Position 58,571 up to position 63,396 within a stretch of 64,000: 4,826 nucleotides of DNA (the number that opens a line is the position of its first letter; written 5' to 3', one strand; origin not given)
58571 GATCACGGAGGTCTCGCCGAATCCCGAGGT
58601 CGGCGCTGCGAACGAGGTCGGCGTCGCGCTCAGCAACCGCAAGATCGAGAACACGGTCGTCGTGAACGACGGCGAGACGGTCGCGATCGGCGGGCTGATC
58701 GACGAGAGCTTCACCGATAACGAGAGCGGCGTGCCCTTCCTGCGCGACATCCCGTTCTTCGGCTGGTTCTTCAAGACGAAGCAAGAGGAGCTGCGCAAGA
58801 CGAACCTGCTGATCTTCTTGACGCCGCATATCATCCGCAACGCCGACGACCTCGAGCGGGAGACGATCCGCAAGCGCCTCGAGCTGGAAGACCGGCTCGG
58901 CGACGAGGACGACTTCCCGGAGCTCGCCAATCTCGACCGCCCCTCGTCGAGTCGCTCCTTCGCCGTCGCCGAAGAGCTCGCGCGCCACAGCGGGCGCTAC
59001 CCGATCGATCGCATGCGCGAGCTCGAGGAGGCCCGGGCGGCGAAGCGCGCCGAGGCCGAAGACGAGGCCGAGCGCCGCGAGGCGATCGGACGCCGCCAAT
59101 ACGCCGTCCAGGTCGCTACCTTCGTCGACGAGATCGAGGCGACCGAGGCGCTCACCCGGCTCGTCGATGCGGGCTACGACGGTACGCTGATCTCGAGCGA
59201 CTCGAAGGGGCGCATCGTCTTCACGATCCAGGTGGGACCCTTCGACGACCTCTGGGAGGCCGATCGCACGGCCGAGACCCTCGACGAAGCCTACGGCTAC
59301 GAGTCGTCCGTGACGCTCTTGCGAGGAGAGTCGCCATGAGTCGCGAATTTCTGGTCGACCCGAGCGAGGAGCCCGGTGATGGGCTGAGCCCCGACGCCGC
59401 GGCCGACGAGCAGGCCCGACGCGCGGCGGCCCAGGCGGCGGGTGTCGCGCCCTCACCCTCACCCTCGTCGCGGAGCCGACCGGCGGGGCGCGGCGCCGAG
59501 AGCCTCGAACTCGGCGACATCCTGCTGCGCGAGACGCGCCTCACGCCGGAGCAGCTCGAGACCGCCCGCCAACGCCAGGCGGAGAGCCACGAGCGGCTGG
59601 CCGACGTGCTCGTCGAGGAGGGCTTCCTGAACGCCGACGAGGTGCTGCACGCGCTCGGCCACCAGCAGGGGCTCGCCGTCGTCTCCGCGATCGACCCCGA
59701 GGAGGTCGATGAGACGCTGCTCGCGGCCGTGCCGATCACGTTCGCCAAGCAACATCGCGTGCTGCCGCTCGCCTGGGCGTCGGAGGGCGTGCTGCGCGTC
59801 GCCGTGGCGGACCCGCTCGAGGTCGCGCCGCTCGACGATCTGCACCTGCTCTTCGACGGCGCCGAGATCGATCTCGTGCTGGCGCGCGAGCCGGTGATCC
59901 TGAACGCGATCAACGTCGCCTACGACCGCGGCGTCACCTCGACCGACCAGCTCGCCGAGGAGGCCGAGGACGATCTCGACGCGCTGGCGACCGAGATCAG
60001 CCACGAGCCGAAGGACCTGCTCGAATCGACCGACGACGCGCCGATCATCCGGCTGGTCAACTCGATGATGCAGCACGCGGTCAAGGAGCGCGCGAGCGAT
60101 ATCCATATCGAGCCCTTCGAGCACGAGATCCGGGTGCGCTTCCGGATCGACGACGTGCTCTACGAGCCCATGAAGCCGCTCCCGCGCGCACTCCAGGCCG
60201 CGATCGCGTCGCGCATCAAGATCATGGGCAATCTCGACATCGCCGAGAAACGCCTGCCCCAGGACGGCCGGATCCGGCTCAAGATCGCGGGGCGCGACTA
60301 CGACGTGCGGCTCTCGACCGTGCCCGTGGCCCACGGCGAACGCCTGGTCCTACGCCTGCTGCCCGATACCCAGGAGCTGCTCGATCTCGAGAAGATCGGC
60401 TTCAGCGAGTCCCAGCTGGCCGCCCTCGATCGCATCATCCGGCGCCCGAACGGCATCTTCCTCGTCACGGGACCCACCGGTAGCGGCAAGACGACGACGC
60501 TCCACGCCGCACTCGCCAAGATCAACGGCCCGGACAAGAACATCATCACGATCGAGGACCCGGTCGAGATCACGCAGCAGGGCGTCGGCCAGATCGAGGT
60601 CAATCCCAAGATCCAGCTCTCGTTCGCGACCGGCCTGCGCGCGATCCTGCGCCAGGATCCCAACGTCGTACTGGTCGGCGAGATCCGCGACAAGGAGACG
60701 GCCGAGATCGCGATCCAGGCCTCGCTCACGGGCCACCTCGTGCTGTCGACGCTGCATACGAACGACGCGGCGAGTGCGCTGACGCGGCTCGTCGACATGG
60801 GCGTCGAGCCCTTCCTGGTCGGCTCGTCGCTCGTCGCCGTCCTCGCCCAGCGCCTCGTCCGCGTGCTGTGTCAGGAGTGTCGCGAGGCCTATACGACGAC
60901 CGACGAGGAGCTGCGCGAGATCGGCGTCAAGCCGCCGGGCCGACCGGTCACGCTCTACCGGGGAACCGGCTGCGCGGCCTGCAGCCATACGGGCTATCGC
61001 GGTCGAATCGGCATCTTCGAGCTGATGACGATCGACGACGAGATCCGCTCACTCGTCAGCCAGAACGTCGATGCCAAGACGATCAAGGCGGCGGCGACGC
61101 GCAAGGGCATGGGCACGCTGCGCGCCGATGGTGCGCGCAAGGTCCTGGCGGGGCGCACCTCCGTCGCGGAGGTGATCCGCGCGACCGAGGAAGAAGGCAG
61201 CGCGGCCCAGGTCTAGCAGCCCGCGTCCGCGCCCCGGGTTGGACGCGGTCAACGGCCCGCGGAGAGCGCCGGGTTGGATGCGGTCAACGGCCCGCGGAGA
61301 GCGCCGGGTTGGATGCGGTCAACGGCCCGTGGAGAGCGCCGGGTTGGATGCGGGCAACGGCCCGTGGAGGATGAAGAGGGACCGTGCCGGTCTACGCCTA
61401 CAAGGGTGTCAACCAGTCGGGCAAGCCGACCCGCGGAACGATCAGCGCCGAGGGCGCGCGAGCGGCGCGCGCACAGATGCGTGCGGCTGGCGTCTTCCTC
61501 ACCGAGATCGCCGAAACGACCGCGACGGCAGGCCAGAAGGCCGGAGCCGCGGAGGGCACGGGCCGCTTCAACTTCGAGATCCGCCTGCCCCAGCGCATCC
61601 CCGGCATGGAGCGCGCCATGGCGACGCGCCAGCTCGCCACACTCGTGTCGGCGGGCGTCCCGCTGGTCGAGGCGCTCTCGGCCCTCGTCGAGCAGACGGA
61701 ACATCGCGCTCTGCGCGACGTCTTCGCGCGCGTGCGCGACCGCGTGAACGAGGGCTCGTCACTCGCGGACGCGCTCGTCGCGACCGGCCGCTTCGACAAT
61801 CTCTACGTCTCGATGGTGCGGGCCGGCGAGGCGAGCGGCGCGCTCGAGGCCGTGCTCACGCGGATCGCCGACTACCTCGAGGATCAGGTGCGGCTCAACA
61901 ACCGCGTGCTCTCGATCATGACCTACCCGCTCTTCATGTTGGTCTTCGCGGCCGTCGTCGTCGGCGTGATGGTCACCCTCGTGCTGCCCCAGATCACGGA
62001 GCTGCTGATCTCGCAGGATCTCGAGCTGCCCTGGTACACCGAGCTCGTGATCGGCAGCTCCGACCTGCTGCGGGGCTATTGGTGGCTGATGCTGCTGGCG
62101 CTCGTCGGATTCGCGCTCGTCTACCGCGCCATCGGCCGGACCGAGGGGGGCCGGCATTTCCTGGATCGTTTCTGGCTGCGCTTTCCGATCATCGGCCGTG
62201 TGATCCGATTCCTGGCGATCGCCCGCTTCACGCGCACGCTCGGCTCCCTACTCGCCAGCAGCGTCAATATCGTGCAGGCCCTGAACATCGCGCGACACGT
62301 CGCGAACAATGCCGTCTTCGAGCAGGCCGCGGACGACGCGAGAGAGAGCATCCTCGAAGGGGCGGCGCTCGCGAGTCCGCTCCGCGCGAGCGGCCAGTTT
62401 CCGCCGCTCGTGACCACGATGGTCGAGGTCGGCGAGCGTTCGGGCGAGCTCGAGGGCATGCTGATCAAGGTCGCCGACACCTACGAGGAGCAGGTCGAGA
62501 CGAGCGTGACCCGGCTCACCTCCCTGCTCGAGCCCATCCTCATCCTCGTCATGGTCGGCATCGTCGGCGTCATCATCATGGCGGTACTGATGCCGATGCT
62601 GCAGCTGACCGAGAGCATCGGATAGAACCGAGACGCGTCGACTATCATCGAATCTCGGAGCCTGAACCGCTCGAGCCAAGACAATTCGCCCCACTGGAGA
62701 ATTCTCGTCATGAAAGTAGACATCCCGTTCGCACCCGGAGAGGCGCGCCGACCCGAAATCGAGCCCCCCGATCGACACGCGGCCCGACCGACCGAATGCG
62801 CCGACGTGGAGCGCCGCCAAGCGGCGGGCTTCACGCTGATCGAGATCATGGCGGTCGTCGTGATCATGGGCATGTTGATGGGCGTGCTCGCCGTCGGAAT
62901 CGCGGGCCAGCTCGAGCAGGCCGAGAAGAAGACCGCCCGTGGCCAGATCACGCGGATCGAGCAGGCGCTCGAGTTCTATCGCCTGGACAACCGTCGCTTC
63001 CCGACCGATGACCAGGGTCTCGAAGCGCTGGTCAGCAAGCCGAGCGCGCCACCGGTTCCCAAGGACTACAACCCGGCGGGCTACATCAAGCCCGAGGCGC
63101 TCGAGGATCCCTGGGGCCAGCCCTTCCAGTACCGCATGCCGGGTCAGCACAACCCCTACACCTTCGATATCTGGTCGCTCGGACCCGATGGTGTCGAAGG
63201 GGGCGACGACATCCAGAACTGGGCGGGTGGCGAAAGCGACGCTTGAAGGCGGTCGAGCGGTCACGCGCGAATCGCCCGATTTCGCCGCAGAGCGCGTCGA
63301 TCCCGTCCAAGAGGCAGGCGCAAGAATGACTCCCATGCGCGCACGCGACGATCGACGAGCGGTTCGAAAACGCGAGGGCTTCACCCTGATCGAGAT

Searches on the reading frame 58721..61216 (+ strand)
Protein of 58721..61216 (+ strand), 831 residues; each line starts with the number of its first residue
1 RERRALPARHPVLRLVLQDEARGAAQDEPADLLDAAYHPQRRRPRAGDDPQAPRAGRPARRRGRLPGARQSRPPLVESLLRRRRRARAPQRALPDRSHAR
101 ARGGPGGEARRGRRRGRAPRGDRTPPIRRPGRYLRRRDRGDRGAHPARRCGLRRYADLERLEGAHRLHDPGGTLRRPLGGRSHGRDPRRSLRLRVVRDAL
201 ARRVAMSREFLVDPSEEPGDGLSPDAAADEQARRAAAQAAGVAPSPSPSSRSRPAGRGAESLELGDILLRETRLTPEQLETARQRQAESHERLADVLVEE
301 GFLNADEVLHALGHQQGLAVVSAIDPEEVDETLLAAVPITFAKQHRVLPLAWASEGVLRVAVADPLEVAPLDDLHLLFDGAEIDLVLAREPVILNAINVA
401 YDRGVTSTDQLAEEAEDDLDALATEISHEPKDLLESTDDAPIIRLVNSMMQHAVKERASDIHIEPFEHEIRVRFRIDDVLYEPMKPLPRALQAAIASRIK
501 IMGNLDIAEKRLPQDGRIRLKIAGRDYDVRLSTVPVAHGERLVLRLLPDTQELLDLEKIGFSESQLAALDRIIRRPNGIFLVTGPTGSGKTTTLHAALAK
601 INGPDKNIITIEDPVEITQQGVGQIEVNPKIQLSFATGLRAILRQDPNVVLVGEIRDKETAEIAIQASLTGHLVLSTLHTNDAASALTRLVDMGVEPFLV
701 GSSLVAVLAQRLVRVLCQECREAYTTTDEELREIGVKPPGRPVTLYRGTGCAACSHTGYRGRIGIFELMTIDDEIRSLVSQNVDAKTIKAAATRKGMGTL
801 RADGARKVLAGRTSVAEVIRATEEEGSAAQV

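Call 87: search_protein_families(library=pfam, proteins=[window:58721-61216:+], max_evalue=0.001)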
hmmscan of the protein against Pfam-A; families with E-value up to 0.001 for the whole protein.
window:58721-61216:+ (831 aa): 6 families
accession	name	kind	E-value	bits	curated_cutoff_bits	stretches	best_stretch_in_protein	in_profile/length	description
PF00437.27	T2SSE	-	1.3e-141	472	24.9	1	436-820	2-370/370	Type II/IV secretion system protein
PF05157.20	MshEN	-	9e-14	51.7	23.1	1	324-404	8-87/90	MshEN domain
PF13604.12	AAA_30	-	2.6e-05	24.5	27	1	562-600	3-41/191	AAA domain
PF13191.12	AAA_16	-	3e-05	25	32.6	1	563-691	6-124/167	AAA ATPase domain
PF25199.1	nSTAND_NTPase5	-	4.4e-05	23.8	34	1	574-626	38-91/145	Novel STAND NTPase 5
PF13401.12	AAA_22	-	0.00055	20.7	27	0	576-615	4-43/130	AAA domain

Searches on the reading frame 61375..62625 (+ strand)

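Call 87: search_protein_families(library=pfam, proteins=[window:61375-62625:+], max_evalue=0.001)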
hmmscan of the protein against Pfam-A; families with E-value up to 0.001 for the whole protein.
window:61375-62625:+ (416 aa): 1 family
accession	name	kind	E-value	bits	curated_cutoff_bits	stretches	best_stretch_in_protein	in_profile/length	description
PF00482.28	T2SSF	-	5.4e-65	217.5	25.2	2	84-205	2-125/125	Type II secretion system (T2SS), protein F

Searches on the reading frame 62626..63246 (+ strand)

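Call 84: search_protein_families(library=pfam, proteins=[window:62626-63246:+], max_evalue=0.01)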
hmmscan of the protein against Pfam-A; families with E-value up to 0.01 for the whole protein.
window:62626-63246:+ (206 aa): 2 families
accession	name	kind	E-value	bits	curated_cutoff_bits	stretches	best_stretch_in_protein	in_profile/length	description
PF08334.16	T2SSG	-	1.2e-33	115.8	21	1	92-198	2-107/108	Type II secretion system (T2SS), protein G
PF07963.17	N_methyl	-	1.1e-06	28.3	21.2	1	63-88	1-26/27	Prokaryotic N-terminal methylation motif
